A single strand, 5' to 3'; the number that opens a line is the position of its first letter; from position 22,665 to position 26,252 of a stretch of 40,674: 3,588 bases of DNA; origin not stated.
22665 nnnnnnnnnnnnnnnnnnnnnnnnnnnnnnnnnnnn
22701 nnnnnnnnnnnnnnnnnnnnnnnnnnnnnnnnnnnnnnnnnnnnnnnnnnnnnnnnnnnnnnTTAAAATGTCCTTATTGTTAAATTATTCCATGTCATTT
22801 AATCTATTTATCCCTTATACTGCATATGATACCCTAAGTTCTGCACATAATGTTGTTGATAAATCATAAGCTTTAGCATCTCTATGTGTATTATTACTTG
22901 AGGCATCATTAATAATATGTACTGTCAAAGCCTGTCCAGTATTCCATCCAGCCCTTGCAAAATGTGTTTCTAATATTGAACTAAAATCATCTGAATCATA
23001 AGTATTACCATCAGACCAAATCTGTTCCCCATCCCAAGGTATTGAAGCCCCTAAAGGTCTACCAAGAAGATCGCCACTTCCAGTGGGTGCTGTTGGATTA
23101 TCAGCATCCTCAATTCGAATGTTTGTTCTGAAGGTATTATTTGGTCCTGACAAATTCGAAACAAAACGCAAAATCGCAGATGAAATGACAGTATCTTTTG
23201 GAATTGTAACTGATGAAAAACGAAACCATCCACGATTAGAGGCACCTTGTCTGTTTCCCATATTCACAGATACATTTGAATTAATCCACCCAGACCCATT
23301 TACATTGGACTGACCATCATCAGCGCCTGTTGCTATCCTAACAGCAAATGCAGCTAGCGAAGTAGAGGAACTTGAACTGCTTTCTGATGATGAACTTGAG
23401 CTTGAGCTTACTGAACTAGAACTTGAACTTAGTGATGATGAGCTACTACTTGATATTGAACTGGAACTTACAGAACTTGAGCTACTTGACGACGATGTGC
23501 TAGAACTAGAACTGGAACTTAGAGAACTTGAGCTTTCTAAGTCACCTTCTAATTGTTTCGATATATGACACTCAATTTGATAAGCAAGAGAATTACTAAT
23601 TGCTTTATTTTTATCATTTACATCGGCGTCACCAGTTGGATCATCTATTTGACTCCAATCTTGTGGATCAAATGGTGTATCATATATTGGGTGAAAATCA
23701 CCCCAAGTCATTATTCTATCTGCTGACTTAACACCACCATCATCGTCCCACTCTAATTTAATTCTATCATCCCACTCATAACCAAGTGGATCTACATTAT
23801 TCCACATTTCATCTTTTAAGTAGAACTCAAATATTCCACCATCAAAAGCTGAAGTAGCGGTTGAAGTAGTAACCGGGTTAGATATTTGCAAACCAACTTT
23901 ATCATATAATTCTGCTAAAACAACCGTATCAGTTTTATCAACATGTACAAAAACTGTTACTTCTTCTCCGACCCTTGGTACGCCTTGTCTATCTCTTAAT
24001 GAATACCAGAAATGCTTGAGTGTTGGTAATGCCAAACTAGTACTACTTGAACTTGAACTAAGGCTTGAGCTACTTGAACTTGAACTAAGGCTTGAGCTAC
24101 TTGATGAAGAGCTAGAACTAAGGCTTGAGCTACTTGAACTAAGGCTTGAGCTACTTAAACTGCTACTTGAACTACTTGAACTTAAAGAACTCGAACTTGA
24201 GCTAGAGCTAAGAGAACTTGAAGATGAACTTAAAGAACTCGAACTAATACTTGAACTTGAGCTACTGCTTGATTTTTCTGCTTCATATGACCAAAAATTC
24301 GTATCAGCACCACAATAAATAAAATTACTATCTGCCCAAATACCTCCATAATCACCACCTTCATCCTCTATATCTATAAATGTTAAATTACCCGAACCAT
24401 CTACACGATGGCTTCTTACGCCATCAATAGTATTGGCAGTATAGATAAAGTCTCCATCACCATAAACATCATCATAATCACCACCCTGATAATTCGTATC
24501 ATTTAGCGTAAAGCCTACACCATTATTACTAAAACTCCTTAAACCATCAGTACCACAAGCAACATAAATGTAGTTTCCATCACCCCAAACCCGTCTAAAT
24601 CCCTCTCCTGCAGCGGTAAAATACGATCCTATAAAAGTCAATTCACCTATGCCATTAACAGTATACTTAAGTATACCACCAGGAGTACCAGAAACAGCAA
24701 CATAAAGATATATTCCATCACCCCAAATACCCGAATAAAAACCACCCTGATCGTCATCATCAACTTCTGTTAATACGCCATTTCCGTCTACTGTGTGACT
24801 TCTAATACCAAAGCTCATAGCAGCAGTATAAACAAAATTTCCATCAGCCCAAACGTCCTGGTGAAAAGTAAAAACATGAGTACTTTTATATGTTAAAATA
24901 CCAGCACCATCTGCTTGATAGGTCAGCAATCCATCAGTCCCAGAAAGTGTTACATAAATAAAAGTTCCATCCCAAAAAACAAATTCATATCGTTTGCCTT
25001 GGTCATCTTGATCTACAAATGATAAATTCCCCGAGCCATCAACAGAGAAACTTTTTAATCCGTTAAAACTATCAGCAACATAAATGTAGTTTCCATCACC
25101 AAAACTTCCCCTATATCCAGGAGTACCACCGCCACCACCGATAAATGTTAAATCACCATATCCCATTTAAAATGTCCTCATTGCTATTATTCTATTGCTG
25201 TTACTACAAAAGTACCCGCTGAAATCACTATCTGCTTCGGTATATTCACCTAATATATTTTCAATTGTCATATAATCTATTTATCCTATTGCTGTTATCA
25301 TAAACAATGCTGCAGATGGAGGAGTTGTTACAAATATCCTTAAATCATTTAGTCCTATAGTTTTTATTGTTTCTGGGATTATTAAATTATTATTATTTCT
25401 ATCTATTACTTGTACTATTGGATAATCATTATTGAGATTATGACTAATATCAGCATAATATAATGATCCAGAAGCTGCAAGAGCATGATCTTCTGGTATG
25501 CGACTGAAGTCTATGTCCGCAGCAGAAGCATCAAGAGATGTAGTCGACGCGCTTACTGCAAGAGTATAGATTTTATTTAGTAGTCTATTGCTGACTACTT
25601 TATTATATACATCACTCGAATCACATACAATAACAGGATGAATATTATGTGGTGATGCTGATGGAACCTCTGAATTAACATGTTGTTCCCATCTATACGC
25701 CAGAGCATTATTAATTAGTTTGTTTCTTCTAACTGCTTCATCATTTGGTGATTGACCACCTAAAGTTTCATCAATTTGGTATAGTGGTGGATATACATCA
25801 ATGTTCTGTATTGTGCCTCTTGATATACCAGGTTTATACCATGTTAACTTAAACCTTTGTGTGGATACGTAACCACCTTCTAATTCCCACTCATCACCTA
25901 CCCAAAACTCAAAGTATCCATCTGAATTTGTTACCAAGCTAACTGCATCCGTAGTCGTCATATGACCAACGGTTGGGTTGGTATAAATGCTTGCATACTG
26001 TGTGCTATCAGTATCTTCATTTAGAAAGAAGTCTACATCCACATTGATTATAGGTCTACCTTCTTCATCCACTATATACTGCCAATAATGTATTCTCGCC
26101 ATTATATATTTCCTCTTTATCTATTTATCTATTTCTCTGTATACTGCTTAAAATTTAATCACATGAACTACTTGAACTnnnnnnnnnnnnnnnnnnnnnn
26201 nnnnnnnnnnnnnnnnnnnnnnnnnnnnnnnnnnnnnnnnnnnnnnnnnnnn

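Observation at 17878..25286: Conserved gene-junction cassette: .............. + mini-ORF + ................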

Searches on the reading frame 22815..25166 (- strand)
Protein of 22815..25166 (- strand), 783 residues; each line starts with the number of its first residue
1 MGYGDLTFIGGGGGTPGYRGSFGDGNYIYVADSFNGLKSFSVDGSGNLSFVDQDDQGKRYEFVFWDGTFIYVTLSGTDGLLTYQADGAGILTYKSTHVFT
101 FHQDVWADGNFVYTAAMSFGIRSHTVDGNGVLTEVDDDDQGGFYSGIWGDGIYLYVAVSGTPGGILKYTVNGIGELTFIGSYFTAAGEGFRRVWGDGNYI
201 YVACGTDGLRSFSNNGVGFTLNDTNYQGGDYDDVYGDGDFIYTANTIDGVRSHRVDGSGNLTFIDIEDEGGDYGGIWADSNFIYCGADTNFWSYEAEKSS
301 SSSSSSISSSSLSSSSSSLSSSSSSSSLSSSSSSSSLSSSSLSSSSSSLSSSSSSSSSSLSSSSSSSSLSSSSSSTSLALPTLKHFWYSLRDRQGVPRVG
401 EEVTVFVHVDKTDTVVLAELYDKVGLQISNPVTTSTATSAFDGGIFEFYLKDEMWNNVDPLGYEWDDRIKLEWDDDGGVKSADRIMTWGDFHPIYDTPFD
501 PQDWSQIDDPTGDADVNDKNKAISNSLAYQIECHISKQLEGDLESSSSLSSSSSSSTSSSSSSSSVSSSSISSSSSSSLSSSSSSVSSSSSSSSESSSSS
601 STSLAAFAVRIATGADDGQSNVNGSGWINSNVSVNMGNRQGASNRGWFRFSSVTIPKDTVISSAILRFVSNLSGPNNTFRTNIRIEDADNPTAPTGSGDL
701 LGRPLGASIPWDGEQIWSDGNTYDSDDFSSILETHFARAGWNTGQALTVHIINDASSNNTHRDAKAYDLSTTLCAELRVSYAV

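Call 15: search_protein_families(library=pfam, proteins=[window:22815-25166:-], max_evalue=0.01)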
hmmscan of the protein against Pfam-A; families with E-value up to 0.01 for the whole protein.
window:22815-25166:- (783 aa): 0 families

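Call 16: search_protein_families(library=phrogs, proteins=[window:22815-25166:-], max_evalue=0.001)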
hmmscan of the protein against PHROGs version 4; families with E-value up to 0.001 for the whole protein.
window:22815-25166:- (783 aa): 0 families

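Call 83: search_protein_families(library=ncbifam, proteins=[window:22815-25166:-], max_evalue=0.01)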
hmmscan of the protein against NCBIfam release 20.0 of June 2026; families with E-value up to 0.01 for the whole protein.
window:22815-25166:- (783 aa): 0 families

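Call 102: find_encoding_contigs(protein=window:22815-25166:-, flank=3000, max_places=6)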
Protein window:22815-25166:- (783 aa): no gene with exactly this product is on record in the collection.

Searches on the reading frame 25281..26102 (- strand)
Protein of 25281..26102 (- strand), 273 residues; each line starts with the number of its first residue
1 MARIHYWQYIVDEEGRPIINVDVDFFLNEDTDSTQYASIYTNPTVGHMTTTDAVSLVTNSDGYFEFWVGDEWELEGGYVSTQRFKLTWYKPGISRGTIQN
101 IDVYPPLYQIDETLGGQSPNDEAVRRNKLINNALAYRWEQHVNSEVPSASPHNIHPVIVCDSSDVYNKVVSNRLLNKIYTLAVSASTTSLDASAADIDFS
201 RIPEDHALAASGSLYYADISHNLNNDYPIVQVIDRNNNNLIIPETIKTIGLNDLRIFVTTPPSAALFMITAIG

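Call 15: search_protein_families(library=pfam, proteins=[window:25281-26102:-], max_evalue=0.01)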
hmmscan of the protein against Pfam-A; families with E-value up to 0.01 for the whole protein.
window:25281-26102:- (273 aa): 0 families

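Call 16: search_protein_families(library=phrogs, proteins=[window:25281-26102:-], max_evalue=0.001)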
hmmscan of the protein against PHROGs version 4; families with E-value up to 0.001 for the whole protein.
window:25281-26102:- (273 aa): 2 families
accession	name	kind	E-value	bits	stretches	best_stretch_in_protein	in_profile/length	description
phrog_16122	-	head and packaging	1.2e-06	28.8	1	173-266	431-517/526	virion structural protein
phrog_21918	-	unknown function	0.00035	21.1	1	218-265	77-123/200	-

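Call 19: find_related_loci(query=window:25281-26102:-, collection=viral_contigs, flank=10000)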
Query window:25281-26102:- (273 aa) in viral_contigs; peptide patterns used: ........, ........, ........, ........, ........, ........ (x = any residue, [..] = any of these).
11 stretches matched a pattern; 7 encode a relative of the query (tblastn E <= 1e-3); 7 distinct loci.
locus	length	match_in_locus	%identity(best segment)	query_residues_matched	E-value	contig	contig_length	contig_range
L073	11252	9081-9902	62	1-273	4e-115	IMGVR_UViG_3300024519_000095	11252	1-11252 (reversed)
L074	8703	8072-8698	64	1-206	1e-90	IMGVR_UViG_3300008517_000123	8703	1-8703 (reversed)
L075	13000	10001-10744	52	1-249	1e-84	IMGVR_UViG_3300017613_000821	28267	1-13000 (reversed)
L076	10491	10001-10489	61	1-160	1e-66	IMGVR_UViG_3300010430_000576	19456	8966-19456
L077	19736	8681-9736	43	1-269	2e-65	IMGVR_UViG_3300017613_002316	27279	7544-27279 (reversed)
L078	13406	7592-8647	43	1-269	2e-65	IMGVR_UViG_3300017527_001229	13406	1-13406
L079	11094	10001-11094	40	1-269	5e-54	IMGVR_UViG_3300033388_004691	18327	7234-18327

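Call 31: find_related_loci(query=window:25281-26102:-, collection=metagenome_contigs, flank=10000)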
Query window:25281-26102:- (273 aa) in metagenome_contigs; peptide patterns used: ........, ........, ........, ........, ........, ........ (x = any residue, [..] = any of these).
75 stretches matched a pattern; 27 encode a relative of the query (tblastn E <= 1e-3); 27 distinct loci.
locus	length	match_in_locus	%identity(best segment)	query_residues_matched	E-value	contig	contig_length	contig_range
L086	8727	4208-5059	74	1-273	4e-138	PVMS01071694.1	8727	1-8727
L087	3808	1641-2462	62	1-273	4e-117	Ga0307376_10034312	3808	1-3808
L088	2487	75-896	62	1-273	1e-120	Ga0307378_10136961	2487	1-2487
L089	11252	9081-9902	62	1-273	6e-115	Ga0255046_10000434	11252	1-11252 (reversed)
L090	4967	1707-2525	62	1-273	4e-115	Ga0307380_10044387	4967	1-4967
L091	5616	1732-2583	59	1-273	3e-108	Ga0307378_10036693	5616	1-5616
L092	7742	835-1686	59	1-273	4e-108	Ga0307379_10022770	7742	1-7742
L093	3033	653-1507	58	1-273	2e-111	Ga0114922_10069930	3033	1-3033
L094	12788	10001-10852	59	1-273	4e-108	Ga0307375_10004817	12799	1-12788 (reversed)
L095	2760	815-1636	48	1-273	1e-85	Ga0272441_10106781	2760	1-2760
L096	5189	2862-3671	49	1-273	1e-82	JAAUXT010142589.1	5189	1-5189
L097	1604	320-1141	48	1-273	2e-84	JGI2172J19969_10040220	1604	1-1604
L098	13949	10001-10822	48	1-273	6e-80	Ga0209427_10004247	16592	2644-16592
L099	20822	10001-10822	48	1-273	6e-80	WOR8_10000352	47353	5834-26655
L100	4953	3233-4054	48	1-273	6e-80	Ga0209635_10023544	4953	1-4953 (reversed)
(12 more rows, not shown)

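Call 71: find_encoding_contigs(protein=window:25281-26102:-, flank=10000, max_places=6)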
Protein window:25281-26102:- (273 aa): 1 contig read that carries it; 1 place shown.
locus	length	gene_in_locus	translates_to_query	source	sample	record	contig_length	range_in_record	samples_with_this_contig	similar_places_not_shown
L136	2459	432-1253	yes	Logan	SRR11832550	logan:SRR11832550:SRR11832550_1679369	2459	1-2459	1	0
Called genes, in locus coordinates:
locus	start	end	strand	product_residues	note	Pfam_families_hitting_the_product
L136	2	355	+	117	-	?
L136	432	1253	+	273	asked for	-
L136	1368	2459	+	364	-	?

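Call 82: search_solved_structures(query=window:25281-26102:-, max_evalue=1)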
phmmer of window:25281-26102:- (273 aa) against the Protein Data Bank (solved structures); distinct sequences matched with E-value up to 1: 1.
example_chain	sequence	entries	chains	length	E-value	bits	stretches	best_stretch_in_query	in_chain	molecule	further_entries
1z6g_A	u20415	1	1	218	0.17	14.8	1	138-187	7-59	guanylate kinase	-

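Call 83: search_protein_families(library=ncbifam, proteins=[window:25281-26102:-], max_evalue=0.01)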
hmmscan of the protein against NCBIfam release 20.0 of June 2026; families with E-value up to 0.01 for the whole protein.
window:25281-26102:- (273 aa): 0 families
